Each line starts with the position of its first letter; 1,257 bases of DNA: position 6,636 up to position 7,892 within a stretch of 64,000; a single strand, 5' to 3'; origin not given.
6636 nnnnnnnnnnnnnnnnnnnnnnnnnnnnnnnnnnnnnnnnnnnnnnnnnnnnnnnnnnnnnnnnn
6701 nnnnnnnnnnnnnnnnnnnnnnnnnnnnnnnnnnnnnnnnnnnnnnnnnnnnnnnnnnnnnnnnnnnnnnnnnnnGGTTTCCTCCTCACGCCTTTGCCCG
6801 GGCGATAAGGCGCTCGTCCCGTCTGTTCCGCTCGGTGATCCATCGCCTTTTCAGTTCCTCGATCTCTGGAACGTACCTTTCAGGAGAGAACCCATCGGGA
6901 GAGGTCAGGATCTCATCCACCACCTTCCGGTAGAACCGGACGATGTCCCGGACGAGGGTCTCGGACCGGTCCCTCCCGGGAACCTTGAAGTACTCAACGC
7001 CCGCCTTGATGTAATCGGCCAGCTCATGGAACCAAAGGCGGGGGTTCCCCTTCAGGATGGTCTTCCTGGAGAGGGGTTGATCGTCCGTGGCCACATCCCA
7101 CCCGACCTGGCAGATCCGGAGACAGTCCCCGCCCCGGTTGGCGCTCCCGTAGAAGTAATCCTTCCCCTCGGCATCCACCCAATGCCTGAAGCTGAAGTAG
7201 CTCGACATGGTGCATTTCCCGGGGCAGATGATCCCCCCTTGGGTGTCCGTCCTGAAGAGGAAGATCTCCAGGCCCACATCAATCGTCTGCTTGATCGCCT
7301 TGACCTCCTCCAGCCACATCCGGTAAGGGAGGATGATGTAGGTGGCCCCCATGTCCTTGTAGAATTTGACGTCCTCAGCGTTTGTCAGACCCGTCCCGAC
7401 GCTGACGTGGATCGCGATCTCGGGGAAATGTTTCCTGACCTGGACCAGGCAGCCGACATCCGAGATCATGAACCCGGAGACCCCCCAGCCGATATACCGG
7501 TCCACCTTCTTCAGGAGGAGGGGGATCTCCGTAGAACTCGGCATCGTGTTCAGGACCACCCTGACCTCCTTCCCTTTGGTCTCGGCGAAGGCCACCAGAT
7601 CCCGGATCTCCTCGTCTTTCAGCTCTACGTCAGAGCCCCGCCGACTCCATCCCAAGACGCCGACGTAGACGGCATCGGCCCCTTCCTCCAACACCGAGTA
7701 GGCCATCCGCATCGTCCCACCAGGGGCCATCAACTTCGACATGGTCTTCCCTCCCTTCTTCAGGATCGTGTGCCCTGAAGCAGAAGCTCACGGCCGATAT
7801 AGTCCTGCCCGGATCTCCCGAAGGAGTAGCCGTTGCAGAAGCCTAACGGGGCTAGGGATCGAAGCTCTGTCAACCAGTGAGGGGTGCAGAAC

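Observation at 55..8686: One UbiV-like and three UbiU-like U32 proteins in one operon with a phosphotransferase and an aminotransferase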

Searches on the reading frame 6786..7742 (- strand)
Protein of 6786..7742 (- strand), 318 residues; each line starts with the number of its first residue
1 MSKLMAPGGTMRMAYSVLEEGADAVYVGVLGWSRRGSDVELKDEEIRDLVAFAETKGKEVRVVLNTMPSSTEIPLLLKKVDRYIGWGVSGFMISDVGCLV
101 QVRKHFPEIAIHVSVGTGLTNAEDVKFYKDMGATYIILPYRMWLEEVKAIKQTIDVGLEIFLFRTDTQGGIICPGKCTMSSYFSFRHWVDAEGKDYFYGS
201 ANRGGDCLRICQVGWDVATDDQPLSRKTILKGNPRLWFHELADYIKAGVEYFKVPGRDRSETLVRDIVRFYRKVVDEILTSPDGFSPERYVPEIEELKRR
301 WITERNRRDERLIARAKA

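Call 3: search_protein_families(library=pfam, proteins=[window:6786-7742:-], max_evalue=0.01)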
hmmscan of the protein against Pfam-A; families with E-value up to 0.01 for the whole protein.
window:6786-7742:- (318 aa): 1 family
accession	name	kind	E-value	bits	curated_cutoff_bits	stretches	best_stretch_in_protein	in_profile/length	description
PF01136.24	Peptidase_U32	-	8.2e-35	120.6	22.4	1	80-304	8-224/233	Peptidase family U32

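Call 4: search_protein_families(library=ncbifam, proteins=[window:6786-7742:-], max_evalue=0.01)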
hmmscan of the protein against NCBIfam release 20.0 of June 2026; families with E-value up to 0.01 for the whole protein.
window:6786-7742:- (318 aa): 3 families
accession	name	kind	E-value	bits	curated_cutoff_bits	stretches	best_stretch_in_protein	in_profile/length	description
NF047963.1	quinone_UbiU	equivalog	4.1e-35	121.5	440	2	3-184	2-183/331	ubiquinone anaerobic biosynthesis protein UbiU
NF011996.0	PRK15452.1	equivalog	3.2e-32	111.9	534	1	3-186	6-187/449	prephenate-dependent tRNA uridine(34) hydroxylase TrhP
NF047965.1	quinone_UbiV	equivalog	0.0039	16.7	275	1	17-163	23-162/292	ubiquinone anaerobic biosynthesis protein UbiV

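Call 16: find_homologous_proteins(query=window:6786-7742:-, max_evalue=0.00001)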
Query window:6786-7742:- (318 aa): 619 proteins with E <= 0.00001 among 2432 candidates; the best 120 are listed.
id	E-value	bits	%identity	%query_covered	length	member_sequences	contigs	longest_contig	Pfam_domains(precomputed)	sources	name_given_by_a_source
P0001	6.1e-196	668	89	100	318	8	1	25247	PF01136.26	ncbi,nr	ncbi:MAG: U32 family peptidase [candidate division NC10 bacterium]|nr:U32 family peptidase [candidat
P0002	1.8e-188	643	86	100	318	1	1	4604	PF01136.26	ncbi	ncbi:MAG: peptidase U32 family protein [Candidatus Methylomirabilales bacterium]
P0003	1.2e-183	628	84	100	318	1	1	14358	PF01136.26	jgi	jgi:putative protease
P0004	2.3e-177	607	82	100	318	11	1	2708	PF01136.26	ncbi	-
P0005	3.9e-164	563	78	100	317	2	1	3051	PF01136.26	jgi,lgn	jgi:putative protease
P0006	3.8e-162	557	77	100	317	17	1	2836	PF01136.26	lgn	-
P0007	3.2e-161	554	74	100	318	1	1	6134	PF01136.26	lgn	-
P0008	4.7e-156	537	73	100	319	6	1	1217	PF01136.26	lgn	-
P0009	2.4e-151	521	70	100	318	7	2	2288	PF01136.26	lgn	-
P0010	6.6e-151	520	69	100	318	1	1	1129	PF01136.26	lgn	-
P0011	2.9e-150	518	69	100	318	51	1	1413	PF01136.26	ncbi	-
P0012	3.1e-150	518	69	100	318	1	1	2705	PF01136.26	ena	-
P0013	1.1e-149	516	69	100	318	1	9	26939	PF01136.26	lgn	-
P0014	1.6e-145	502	68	99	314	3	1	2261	PF01136.26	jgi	jgi:putative protease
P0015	1.2e-125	437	60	100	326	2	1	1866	PF01136.26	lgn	-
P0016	1.4e-124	434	59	100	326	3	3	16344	PF01136.26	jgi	jgi:putative protease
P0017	7.0e-124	431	58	100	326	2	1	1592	PF01136.26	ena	-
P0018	9.9e-124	431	60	100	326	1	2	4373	PF01136.26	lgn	-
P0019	1.6e-122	427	58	100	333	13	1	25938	PF01136.26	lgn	-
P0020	4.4e-122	425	58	100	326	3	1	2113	PF01136.26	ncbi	-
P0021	4.6e-122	425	58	99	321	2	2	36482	PF01136.26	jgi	-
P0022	5.8e-122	425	59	100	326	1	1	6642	PF01136.26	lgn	-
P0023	6.1e-122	425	58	100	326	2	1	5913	PF01136.26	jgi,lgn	jgi:putative protease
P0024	1.1e-121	424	58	100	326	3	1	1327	PF01136.26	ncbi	-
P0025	1.3e-121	424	57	100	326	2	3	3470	PF01136.26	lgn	-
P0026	1.9e-121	423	58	100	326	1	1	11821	PF01136.26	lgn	-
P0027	5.3e-121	422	57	100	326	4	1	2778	PF01136.26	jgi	jgi:putative protease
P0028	3.3e-120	419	58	99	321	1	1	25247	PF01136.26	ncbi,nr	ncbi:MAG: U32 family peptidase [candidate division NC10 bacterium]|nr:U32 family peptidase [candidat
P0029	6.3e-120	418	57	100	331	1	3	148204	PF01136.26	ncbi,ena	-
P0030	6.6e-120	418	57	99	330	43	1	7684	PF01136.26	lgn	-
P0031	8.6e-120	418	58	100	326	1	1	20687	PF01136.26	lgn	-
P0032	2.3e-119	416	57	100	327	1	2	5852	PF01136.26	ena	-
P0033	2.7e-119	416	57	100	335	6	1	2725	PF01136.26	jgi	-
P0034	2.8e-119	416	57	100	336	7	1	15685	PF01136.26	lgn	-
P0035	3.6e-119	416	56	100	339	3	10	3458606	PF01136.26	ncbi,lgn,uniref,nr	ncbi:peptidase U32 family protein [Methylovirgula sp. HY1]|uniref:peptidase U32 family protein n=1 T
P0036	3.8e-119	416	57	100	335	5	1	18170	PF01136.26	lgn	-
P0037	5.1e-119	415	57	99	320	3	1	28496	PF01136.26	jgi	-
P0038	5.5e-119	415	58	100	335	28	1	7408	PF01136.26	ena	-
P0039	5.6e-119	415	57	100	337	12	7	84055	PF01136.26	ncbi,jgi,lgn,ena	jgi:putative protease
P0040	8.9e-119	414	56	96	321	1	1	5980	PF01136.26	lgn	-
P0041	9.7e-119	414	58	99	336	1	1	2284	PF01136.26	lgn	-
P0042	1.0e-118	414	58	100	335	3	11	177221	PF01136.26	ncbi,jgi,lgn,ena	jgi:putative protease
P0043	1.2e-118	414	58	99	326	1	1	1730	PF01136.26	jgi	jgi:putative protease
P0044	1.2e-118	414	57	96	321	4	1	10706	PF01136.26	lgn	-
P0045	1.5e-118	414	56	99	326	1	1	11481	PF01136.26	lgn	-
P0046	3.7e-118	412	55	100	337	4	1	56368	PF01136.26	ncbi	-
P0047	9.4e-118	411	56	100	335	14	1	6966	PF01136.26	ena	-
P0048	1.0e-117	411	56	99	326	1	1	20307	PF01136.26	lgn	-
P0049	1.1e-117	411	56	99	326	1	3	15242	PF01136.26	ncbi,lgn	-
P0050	1.7e-117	410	56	99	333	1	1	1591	PF01136.26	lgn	-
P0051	2.7e-117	410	55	100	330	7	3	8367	PF01136.26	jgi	jgi:putative protease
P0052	3.0e-117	409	57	100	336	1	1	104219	PF01136.26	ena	-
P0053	3.9e-117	409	57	99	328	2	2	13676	PF01136.26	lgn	-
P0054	4.0e-117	409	57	99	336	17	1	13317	PF01136.26,PF13714.13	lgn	-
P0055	4.0e-117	409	56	100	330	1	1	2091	PF01136.26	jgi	jgi:putative protease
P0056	4.1e-117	409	56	99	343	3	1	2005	PF01136.26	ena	-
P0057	5.3e-117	409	57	100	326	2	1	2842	PF01136.26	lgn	-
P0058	5.6e-117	409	56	100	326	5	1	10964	PF01136.26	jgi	-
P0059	7.0e-117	408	57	99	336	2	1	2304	PF01136.26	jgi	jgi:U32 family peptidase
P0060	9.9e-117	408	57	99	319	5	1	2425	PF01136.26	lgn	-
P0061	1.0e-116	408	56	99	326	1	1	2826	PF01136.26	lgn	-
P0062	1.4e-116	407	56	100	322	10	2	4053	PF01136.26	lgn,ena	-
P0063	1.8e-116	407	56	99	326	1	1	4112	PF01136.26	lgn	-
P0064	2.3e-116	407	58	100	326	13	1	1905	PF01136.26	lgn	-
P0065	2.3e-116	407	56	100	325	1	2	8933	PF01136.26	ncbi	-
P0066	3.7e-116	406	57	100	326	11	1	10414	PF01136.26,PF00977.28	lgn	-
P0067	4.5e-116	406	55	99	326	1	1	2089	PF01136.26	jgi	jgi:putative protease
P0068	6.0e-116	405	56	99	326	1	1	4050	PF01136.26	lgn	-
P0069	6.1e-116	405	56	100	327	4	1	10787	PF01136.26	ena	-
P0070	8.9e-116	405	55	99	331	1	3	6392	PF01136.26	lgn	-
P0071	9.0e-116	405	56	100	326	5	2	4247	PF01136.26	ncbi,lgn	-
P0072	9.6e-116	404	56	99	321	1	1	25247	PF01136.26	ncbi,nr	ncbi:MAG: U32 family peptidase [candidate division NC10 bacterium]|nr:U32 family peptidase [candidat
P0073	1.1e-115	404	55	99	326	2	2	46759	PF01136.26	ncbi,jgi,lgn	jgi:putative protease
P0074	1.2e-115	404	57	99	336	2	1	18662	PF01136.26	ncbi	-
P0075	1.3e-115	404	54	96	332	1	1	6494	PF01136.26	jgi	jgi:putative protease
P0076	2.5e-115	403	55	100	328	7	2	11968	PF01136.26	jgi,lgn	jgi:putative protease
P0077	2.7e-115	403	56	100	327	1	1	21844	PF01136.26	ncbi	-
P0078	3.7e-115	403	57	100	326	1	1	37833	PF01136.26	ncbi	ncbi:MAG: peptidase U32 family protein [Pseudomonadota bacterium]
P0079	5.2e-115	402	55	100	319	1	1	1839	PF01136.26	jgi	jgi:putative protease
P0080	5.6e-115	402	57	100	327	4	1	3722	PF01136.26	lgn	-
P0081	6.2e-115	402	57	100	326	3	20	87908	PF01136.26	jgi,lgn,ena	-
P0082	6.5e-115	402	56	99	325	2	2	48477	PF01136.26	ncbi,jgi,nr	ncbi:MAG: U32 family peptidase [Deltaproteobacteria bacterium]|jgi:putative protease|nr:U32 family p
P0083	7.5e-115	402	56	99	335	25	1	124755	PF01136.26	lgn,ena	-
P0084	8.7e-115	401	57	99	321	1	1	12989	PF01136.26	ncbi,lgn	ncbi:MAG: peptidase U32 family protein [Candidatus Methylomirabilales bacterium]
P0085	1.6e-114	400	56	99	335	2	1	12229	PF01136.26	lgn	-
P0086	1.6e-114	400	55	99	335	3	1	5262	PF01136.26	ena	-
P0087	2.4e-114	400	57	99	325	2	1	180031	PF01136.26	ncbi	-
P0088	2.5e-114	400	55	99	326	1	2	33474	PF01136.26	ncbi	-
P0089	2.5e-114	400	55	97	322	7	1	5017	PF01136.26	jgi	jgi:putative protease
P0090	4.8e-114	399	57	99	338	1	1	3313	PF01136.26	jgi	jgi:putative protease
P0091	4.9e-114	399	54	100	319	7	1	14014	PF01136.26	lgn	-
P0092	5.2e-114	399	54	95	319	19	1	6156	PF01136.26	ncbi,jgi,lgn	ncbi:MAG: peptidase U32 family protein [candidate division NC10 bacterium]|jgi:putative protease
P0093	6.5e-114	398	56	99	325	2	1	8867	PF01136.26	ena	-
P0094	1.2e-113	398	56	99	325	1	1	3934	PF01136.26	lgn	-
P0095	1.8e-113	397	56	100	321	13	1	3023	PF01136.26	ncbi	-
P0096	1.9e-113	397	57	96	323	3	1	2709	PF01136.26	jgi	jgi:putative protease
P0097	6.1e-113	395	55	99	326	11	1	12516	PF01136.26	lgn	-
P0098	6.4e-113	395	55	100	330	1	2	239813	PF01136.26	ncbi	ncbi:MAG: peptidase U32 family protein [Motiliproteus sp.]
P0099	7.3e-113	395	56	99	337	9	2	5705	PF01136.26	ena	-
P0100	1.9e-112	394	55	100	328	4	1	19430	PF01136.26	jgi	-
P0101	4.0e-112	393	55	99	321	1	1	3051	PF01136.26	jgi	jgi:putative protease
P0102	5.7e-112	392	56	100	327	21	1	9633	PF01136.26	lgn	-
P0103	5.7e-112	392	55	100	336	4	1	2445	PF01136.26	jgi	jgi:putative protease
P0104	1.0e-111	391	55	100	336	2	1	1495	PF01136.26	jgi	-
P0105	1.4e-111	391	54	98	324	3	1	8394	PF01136.26,PF13714.13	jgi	-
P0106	2.9e-111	390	54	100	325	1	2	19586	PF01136.26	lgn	-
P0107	3.9e-111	389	53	99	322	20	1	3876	PF01136.26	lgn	-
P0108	1.0e-110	388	55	100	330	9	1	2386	PF01136.26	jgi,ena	-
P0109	3.4e-110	386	54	100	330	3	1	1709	PF01136.26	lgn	-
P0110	5.3e-110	386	56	100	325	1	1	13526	PF01136.26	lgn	-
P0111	5.7e-110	386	54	99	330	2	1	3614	PF01136.26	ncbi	-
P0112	8.7e-110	385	53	100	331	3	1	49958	PF01136.26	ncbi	ncbi:MAG: peptidase U32 family protein [Motiliproteus sp.]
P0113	8.8e-110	385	56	96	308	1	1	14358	PF01136.26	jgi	jgi:putative protease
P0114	1.8e-109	384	53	100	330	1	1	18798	PF01136.26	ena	-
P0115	1.4e-108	381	54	100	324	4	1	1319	PF01136.26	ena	-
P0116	6.3e-108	379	53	99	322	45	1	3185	PF01136.26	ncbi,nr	ncbi:MAG: U32 family peptidase [Candidatus Methylomirabilis oxyfera]|nr:U32 family peptidase [Candid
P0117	1.5e-107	378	55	96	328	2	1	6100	PF01136.26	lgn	-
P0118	1.2e-106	375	53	100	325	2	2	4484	PF01136.26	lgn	-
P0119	1.5e-106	374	54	99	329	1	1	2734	PF01136.26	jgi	jgi:putative protease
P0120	4.6e-106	373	52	100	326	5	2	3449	PF01136.26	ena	-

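Call 18: find_encoding_contigs(protein=P0035, flank=10000, max_places=3)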
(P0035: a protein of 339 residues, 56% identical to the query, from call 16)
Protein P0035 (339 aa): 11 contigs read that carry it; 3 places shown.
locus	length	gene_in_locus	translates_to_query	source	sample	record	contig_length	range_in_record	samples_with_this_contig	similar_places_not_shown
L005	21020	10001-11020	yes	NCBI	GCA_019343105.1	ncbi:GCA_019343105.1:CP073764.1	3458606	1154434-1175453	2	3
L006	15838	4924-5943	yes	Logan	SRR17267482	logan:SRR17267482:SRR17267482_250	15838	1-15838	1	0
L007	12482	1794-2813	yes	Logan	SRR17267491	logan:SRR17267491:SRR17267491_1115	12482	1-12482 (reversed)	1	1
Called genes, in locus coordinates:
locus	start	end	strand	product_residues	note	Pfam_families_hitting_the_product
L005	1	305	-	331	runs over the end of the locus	PF01136:Peptidase_U32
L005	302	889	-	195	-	PF02036:SCP2 (weak)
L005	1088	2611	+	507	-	PF20695:UbiD_N, PF01977:UbiD, PF20696:UbiD_C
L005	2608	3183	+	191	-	PF02441:Flavoprotein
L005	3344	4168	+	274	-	PF00881:Nitroreductase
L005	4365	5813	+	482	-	PF01494:FAD_binding_3 (faint), PF03486:HI0933_like (weak), PF07992:Pyr_redox_2 (faint), PF00890:FAD_binding_2, PF01266:DAO, PF12831:FAD_oxidored, PF13450:NAD_binding_8 (weak)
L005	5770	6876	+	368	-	PF27541:CitB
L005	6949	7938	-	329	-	PF08545:ACP_syn_III, PF08541:ACP_syn_III_C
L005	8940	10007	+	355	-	PF00155:Aminotran_1_2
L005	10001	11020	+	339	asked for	PF01136:Peptidase_U32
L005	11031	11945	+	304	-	PF01136:Peptidase_U32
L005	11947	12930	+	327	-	PF01136:Peptidase_U32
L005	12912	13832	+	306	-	PF09084:NMT1, PF12974:Phosphonate-bd (weak)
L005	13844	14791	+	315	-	PF01136:Peptidase_U32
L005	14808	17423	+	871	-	PF01326:PPDK_N, PF27448:Rph_4th, PF00391:PEP-utilizers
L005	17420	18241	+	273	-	PF00106:adh_short, PF08659:KR (weak), PF13561:adh_short_C2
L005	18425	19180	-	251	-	PF15579:Imm52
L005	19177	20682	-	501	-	-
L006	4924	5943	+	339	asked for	PF01136:Peptidase_U32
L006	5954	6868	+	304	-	PF01136:Peptidase_U32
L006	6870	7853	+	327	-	PF01136:Peptidase_U32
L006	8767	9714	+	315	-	PF01136:Peptidase_U32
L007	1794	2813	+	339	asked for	PF01136:Peptidase_U32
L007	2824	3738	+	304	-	PF01136:Peptidase_U32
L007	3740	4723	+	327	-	PF01136:Peptidase_U32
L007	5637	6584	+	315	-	PF01136:Peptidase_U32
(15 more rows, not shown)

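Call 33: search_solved_structures(query=window:6786-7742:-, max_evalue=0.01)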
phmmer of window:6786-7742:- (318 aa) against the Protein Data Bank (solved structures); distinct sequences matched with E-value up to 0.01: 0.

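Call 81: predict_structure(alignment_id=A4)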
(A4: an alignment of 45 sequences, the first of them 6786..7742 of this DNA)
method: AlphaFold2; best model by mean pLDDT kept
length: 318 residues; sequences in the alignment: 45
mean_pLDDT: 82.5   pTM: 0.82
mean pLDDT of the five models: 82.5, 82.4, 80.4, 78.1, 75.7
residues with pLDDT >= 90: 168; 70-90: 71; 50-70: 60; < 50: 19
segments of 3 or more residues with pLDDT < 50: 174-182, 203-210
pLDDT, mean of each block of 10 residues (from residue 1): 93 97 95 75 97 98 88 95 98 91 97 69 90 89 88 94 68 49 58 66 43 59 58 76 94 88 97 95 89 94 81 72
secondary structure, 60 per line:
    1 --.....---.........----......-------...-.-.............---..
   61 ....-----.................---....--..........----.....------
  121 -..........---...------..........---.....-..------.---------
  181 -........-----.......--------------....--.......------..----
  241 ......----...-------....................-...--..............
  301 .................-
elements in order: E3-7 H11-19 E24-29 H43-55 E59-64 H70-86 E90-93 H96-105 E110-114 H122-131 E135-137 H144-153 E157-161 E182-189 E195-201 E216-219 E222-228 H241-246 E251-253 H261-280 H287-317

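Call 84: fold_search(model_id=the predicted structure, library=pdb)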
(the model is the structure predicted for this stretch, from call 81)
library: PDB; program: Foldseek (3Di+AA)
matches with E <= 10: 1936; with E <= 0.001: 560
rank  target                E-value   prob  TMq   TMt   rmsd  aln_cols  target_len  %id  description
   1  5d88                  8.8e-10  1.00  0.48  0.60   9.3       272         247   15  The Structure of the U32 Peptidase Mk0906 (released 2015-12-02)
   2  3c56_A                4.5e-07  1.00  0.40  0.42  13.6       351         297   11  Class II fructose-1,6-bisphosphate aldolase from helicobacter pylori in complex with N-(3-Hydroxypropyl)-glycolohydrox (released 2008-08-26)
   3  4lsb_B                5.3e-07  1.00  0.43  0.48  11.1       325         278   11  Crystal structure of a putative lyase/mutase from Burkholderia cenocepacia J2315 (released 2013-08-14)
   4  3fa4_F                8.2e-07  1.00  0.44  0.48  15.3       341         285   10  Crystal structure of 2,3-dimethylmalate lyase, a PEP mutase/isocitrate lyase superfamily member, triclinic crystal for (released 2009-01-27)
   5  4iqe_A                1.3e-06  1.00  0.45  0.48  11.4       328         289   12  Crystal Structure of Carboxyvinyl-Carboxyphosphonate Phosphorylmutase from Bacillus anthracis str. Ames Ancestor (released 2013-01-23)
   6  5cim_A                1.8e-06  1.00  0.38  0.21   5.1       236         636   14  Structure of Mycobacterium thermoresistibile GlgE in complex with maltose (cocrystallisation with maltose-1-phosphate) (released 2015-12-09)
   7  1o66_E                1.8e-06  1.00  0.35  0.45   5.0       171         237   13  Crystal structure of 3-methyl-2-oxobutanoate hydroxymethyltransferase (released 2003-11-11)
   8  1x8c_A                2.3e-06  1.00  0.39  0.52   8.8       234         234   10  Crystal structure of the SeMet-derivative copper homeostasis protein (cutCm) with calcium binding from Shigella flexne (released 2005-08-09)
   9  3kts_A                3.1e-06  1.00  0.35  0.56   4.0       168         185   12  CRYSTAL STRUCTURE OF GLYCEROL UPTAKE OPERON ANTITERMINATOR REGULATORY PROTEIN FROM LISTERIA MONOCYTOGENES STR. 4b F236 (released 2009-12-08)
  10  1xi3_A                3.5e-06  1.00  0.44  0.66   5.2       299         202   12  Thiamine phosphate pyrophosphorylase from Pyrococcus furiosus Pfu-1255191-001 (released 2004-09-28)
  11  1xg3_B                3.8e-06  1.00  0.44  0.48  14.3       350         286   10  Crystal structure of the C123S 2-methylisocitrate lyase mutant from Escherichia coli in complex with the reaction prod (released 2005-03-01)
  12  1o68_E                4.3e-06  1.00  0.35  0.43   5.6       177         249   14  Crystal structure of 3-methyl-2-oxobutanoate hydroxymethyltransferase (released 2003-11-11)
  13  3exr_C                5.4e-06  1.00  0.37  0.52   4.2       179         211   12  Crystal structure of KGPDC from Streptococcus mutans (released 2009-08-25)
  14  4lsb_A                6.1e-06  1.00  0.43  0.48  11.3       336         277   11  Crystal structure of a putative lyase/mutase from Burkholderia cenocepacia J2315 (released 2013-08-14)
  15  1o66_A                7.8e-06  1.00  0.37  0.45   5.3       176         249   13  Crystal structure of 3-methyl-2-oxobutanoate hydroxymethyltransferase (released 2003-11-11)
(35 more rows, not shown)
